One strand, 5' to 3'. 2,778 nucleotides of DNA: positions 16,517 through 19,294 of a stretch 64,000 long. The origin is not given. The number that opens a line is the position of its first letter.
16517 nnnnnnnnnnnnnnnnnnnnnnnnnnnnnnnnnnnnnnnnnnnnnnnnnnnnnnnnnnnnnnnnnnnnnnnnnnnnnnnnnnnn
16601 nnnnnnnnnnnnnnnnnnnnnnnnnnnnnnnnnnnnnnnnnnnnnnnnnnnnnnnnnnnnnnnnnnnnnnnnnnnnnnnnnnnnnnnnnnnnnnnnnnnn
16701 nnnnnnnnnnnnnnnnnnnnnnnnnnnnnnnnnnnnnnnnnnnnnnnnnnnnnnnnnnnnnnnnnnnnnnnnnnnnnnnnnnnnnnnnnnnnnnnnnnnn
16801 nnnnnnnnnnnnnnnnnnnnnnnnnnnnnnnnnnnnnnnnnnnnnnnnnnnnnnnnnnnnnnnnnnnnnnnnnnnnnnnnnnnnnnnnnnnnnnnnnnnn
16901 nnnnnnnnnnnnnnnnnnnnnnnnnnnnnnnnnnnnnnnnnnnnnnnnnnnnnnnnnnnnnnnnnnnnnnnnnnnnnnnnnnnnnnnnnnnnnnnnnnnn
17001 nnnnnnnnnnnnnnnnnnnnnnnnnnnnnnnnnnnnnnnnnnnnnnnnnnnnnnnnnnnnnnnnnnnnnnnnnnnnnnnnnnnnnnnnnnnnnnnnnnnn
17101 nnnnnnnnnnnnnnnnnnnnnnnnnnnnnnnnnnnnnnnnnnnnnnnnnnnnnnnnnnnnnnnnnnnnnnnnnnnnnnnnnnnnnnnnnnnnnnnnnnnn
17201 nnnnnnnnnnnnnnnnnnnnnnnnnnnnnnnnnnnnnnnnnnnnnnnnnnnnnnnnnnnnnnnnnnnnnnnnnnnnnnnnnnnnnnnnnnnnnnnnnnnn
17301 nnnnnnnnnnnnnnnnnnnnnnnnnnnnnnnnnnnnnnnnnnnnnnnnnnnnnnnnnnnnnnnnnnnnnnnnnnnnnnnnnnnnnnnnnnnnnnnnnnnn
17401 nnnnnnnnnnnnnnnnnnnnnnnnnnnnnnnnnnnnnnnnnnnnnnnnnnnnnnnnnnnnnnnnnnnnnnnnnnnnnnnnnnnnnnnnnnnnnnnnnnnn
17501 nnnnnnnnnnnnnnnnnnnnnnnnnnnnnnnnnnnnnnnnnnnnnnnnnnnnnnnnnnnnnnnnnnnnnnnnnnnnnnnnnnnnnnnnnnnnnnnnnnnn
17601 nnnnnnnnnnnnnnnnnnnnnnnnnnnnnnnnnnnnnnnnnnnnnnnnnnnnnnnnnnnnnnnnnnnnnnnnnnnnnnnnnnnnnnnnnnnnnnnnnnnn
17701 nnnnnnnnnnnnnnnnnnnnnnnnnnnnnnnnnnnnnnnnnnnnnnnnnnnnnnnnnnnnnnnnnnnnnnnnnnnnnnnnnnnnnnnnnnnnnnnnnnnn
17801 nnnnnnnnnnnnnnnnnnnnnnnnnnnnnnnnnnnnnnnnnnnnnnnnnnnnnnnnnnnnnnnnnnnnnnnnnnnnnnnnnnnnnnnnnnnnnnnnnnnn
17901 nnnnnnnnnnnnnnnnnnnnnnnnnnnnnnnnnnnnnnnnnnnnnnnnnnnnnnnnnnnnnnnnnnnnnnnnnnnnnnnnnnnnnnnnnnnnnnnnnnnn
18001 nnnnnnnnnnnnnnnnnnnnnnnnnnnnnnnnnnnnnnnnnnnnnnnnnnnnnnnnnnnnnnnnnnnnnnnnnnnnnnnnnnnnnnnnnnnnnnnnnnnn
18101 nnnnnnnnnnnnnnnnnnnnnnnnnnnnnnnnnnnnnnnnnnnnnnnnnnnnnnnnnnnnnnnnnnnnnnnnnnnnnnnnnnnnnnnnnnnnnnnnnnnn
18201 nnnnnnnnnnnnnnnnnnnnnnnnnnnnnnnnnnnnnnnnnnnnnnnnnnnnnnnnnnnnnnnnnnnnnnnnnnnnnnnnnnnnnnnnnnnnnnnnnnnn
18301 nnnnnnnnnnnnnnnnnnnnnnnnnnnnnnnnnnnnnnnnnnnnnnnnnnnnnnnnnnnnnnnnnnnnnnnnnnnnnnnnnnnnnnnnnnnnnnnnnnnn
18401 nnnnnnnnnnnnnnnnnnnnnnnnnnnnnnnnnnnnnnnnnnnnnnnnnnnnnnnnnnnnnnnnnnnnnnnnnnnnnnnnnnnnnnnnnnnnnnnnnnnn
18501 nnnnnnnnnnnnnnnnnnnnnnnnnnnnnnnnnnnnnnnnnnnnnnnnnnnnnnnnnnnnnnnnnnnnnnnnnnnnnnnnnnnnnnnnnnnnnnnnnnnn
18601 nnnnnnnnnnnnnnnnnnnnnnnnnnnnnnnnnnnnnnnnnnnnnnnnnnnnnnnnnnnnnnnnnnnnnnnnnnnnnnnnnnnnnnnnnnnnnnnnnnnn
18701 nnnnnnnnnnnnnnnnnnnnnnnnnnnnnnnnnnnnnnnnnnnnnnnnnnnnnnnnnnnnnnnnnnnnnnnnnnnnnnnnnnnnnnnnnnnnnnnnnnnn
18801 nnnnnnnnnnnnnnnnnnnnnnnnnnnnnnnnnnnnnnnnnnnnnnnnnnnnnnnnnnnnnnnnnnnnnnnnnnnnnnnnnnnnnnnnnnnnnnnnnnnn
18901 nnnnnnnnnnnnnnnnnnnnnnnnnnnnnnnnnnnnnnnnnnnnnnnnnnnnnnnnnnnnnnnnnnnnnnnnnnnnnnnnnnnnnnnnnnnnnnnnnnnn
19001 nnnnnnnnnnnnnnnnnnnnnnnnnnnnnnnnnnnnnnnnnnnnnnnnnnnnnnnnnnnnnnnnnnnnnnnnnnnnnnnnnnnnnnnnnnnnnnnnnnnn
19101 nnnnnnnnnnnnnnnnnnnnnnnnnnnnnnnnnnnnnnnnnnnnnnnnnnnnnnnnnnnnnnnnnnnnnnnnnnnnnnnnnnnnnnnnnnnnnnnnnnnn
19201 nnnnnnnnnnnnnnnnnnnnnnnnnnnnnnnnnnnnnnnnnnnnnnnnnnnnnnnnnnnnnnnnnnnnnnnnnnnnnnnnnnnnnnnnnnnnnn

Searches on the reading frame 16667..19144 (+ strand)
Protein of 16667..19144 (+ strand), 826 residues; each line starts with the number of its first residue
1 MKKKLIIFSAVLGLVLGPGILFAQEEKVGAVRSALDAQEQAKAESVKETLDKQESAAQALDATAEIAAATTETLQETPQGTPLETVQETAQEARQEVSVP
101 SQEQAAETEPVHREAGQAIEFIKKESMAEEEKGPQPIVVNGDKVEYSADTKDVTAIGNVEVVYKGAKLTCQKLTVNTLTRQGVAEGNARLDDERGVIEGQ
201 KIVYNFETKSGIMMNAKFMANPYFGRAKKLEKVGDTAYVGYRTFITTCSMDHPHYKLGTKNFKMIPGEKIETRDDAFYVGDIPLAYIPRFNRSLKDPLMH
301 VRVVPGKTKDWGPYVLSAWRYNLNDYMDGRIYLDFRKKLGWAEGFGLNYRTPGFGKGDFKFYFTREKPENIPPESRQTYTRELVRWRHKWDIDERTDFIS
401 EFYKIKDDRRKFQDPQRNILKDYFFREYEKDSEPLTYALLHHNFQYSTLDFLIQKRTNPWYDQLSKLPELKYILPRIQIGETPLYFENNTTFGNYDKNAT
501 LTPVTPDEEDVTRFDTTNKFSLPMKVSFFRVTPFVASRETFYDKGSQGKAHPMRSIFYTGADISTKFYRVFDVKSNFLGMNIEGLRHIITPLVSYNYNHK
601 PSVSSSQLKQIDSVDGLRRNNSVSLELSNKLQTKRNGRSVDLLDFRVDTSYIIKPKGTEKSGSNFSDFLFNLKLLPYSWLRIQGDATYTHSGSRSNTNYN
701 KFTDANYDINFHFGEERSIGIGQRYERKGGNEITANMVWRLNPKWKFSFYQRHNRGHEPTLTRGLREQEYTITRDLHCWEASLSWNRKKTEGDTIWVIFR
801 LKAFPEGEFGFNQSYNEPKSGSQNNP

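Call 66: search_protein_families(library=pfam, proteins=[window:16667-19144:+], max_evalue=0.00001)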
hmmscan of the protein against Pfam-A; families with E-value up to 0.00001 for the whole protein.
window:16667-19144:+ (826 aa): 1 family
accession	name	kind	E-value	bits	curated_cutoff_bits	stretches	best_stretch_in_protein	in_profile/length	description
PF19838.5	LptD_2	-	7.7e-09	35.2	22.5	0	555-619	311-370/464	LptD protein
